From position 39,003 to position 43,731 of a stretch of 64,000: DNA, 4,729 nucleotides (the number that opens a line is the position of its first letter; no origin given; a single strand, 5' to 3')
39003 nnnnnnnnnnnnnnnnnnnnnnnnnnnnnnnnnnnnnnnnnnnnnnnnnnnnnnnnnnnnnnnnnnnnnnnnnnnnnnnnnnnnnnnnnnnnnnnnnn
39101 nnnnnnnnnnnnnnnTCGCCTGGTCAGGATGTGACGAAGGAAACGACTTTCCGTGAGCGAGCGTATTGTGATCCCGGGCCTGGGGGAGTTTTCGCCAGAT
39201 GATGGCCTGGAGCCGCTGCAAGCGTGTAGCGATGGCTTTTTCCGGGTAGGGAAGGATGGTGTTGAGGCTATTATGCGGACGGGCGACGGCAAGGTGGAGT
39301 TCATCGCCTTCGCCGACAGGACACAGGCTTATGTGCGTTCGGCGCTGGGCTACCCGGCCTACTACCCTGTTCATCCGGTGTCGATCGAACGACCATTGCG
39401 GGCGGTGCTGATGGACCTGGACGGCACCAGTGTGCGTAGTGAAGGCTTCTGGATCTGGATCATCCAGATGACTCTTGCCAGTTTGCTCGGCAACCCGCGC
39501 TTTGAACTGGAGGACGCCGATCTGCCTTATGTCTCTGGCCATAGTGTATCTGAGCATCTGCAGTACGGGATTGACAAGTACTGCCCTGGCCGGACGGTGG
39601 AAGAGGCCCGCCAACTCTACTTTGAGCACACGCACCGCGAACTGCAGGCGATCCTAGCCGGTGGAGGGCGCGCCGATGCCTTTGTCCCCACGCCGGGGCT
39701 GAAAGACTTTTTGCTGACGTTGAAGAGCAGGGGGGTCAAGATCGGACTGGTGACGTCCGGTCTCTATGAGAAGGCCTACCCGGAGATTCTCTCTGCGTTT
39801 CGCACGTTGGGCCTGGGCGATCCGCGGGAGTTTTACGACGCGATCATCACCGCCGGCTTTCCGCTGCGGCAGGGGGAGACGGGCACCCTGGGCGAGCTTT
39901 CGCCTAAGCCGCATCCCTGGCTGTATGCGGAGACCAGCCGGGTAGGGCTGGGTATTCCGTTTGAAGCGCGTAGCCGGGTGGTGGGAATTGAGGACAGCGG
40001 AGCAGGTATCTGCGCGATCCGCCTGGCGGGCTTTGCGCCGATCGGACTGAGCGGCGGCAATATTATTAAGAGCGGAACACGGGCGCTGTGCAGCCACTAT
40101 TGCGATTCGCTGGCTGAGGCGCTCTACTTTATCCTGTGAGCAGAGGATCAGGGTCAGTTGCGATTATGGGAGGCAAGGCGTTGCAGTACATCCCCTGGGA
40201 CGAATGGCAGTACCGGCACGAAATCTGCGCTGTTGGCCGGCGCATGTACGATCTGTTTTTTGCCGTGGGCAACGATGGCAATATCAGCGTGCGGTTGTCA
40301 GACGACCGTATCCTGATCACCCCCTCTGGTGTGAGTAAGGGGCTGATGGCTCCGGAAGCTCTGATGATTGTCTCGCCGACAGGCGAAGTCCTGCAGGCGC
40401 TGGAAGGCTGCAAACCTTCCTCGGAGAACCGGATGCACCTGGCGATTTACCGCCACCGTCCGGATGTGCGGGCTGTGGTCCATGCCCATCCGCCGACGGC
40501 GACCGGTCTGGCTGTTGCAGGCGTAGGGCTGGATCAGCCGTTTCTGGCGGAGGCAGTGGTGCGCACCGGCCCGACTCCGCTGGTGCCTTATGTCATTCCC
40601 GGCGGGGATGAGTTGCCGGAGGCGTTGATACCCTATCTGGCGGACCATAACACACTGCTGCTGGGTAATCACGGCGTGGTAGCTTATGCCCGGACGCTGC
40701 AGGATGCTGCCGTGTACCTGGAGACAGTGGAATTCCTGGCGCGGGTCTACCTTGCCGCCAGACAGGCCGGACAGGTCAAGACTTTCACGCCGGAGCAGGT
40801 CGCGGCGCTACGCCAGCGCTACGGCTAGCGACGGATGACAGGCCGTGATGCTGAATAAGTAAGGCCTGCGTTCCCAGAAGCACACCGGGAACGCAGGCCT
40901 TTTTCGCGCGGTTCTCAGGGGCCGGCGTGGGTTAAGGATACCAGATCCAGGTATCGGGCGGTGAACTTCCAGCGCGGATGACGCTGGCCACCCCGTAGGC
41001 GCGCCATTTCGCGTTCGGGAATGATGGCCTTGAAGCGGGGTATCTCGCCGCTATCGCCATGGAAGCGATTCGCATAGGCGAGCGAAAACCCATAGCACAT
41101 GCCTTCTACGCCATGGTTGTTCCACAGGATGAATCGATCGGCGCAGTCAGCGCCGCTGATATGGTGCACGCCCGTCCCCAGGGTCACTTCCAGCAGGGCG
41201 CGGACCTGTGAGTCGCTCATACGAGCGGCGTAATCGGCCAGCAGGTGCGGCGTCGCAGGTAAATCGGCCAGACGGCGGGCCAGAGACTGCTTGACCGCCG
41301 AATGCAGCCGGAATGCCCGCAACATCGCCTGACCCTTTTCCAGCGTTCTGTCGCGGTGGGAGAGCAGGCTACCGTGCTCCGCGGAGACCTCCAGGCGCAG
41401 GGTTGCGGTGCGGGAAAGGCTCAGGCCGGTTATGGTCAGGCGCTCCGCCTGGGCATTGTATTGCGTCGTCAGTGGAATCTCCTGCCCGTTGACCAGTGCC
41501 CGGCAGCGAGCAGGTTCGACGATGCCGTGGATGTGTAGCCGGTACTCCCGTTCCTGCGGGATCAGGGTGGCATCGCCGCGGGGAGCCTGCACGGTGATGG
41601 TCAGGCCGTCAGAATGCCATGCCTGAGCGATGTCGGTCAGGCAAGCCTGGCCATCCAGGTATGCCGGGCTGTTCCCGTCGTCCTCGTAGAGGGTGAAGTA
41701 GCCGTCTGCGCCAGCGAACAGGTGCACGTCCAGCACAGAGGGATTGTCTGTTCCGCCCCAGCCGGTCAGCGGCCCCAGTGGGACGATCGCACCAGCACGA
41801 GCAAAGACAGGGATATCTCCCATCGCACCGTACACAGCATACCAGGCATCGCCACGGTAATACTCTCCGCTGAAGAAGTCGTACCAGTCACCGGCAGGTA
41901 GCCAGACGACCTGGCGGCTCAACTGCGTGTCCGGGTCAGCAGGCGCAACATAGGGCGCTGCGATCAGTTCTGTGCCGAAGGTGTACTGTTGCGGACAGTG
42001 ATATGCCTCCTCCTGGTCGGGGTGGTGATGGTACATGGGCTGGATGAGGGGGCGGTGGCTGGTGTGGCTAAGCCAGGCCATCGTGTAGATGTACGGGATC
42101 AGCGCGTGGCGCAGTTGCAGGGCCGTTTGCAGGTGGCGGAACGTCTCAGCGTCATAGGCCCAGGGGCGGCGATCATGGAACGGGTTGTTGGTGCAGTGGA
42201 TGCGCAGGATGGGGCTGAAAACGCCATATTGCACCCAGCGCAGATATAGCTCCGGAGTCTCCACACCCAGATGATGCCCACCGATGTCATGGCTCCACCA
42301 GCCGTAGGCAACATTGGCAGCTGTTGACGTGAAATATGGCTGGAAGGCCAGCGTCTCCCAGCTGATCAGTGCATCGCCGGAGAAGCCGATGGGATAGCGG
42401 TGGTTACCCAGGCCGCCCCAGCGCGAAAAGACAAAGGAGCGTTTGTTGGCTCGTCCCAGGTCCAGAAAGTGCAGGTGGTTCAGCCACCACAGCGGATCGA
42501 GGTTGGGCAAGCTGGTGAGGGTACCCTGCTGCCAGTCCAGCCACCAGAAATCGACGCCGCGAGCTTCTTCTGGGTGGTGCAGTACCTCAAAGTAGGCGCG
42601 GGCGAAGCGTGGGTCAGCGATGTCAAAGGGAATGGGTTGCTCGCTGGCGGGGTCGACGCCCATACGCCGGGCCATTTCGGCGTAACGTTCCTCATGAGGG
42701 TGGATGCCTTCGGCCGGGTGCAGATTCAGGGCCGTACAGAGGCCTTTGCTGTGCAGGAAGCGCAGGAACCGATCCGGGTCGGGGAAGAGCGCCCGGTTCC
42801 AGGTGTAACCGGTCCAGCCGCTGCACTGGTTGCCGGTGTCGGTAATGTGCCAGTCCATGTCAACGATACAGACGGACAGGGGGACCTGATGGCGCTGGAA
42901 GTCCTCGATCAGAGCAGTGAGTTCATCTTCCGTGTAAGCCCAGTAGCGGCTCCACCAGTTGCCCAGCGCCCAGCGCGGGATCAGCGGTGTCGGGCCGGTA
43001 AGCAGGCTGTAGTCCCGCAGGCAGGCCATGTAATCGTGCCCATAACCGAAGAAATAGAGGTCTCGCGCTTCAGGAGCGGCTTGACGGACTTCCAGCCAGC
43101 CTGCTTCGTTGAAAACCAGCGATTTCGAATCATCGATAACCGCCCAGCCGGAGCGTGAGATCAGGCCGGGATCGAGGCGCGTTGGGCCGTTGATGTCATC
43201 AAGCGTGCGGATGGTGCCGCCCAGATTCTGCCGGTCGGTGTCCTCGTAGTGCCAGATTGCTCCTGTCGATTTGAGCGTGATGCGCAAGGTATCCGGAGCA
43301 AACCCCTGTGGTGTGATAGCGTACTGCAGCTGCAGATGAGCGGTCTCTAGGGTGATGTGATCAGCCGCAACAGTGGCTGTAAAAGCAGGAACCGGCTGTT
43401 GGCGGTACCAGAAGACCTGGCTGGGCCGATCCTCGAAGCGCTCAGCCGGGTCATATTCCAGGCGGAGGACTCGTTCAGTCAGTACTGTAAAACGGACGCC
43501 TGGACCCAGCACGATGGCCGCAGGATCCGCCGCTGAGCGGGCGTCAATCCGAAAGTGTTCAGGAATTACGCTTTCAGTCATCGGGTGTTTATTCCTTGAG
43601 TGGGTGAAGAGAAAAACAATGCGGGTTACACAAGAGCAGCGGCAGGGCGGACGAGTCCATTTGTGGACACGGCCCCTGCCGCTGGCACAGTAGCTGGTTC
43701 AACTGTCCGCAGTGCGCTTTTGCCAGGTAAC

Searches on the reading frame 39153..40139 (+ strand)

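Call 7: search_protein_families(library=pfam, proteins=[window:39153-40139:+], max_evalue=0.001)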
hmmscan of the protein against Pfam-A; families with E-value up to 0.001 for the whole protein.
window:39153-40139:+ (328 aa): 2 families
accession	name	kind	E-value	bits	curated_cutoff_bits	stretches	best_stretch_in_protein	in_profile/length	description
PF00702.32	Hydrolase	-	5.3e-09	37.2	26.4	1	83-293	2-191/191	haloacid dehalogenase-like hydrolase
PF13419.12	HAD_2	-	5e-06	27.2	23.8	1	85-209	1-110/178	Haloacid dehalogenase-like hydrolase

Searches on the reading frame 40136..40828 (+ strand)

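Call 7: search_protein_families(library=pfam, proteins=[window:40136-40828:+], max_evalue=0.001)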
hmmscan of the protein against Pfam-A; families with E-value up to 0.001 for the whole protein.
window:40136-40828:+ (230 aa): 1 family
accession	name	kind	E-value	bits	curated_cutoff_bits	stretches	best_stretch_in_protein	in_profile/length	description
PF00596.27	Aldolase_II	-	1.7e-47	162.1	22.2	1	29-206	2-183/183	Class II Aldolase and Adducin N-terminal domain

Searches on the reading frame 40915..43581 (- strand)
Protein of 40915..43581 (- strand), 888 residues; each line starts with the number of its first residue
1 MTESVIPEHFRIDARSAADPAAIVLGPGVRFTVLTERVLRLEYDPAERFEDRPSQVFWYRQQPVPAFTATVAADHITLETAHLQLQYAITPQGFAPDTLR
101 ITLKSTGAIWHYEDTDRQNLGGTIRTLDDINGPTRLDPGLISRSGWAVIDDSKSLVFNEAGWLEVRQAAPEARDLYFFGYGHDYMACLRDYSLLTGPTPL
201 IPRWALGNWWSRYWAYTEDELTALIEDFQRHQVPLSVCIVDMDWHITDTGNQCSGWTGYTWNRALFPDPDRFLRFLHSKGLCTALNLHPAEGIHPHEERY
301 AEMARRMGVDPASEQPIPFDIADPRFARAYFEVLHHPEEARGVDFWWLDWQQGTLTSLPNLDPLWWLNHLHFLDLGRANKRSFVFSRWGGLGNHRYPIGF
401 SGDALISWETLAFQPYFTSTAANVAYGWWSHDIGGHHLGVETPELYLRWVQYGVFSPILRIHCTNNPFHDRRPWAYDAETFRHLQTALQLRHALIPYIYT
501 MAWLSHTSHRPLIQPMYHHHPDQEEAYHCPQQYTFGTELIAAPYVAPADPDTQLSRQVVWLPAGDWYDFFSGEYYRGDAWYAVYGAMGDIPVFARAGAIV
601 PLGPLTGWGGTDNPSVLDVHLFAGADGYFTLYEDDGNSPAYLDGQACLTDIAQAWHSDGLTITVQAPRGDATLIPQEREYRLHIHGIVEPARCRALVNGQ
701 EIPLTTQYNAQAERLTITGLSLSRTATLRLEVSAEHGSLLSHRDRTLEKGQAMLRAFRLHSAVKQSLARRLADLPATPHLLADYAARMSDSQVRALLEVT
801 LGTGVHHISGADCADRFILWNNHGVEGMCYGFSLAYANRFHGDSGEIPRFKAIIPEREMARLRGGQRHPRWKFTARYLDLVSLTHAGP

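Call 6: search_protein_families(library=pfam, proteins=[window:40915-43581:-], max_evalue=0.001)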
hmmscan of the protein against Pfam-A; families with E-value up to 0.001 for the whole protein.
window:40915-43581:- (888 aa): 3 families
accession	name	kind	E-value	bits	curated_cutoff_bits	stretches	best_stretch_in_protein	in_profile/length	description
PF01055.32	Glyco_hydro_31_2nd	-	2.1e-58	198.6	23.5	1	198-501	1-328/328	Glycosyl hydrolases family 31 TIM-barrel domain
PF21365.3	Glyco_hydro_31_3rd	-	1.4e-18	67.6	24.4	1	510-600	2-87/87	Glycosyl hydrolase family 31 C-terminal domain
PF17137.9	DUF5110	-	8.2e-16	58.3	27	1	617-686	2-70/71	Domain of unknown function (DUF5110)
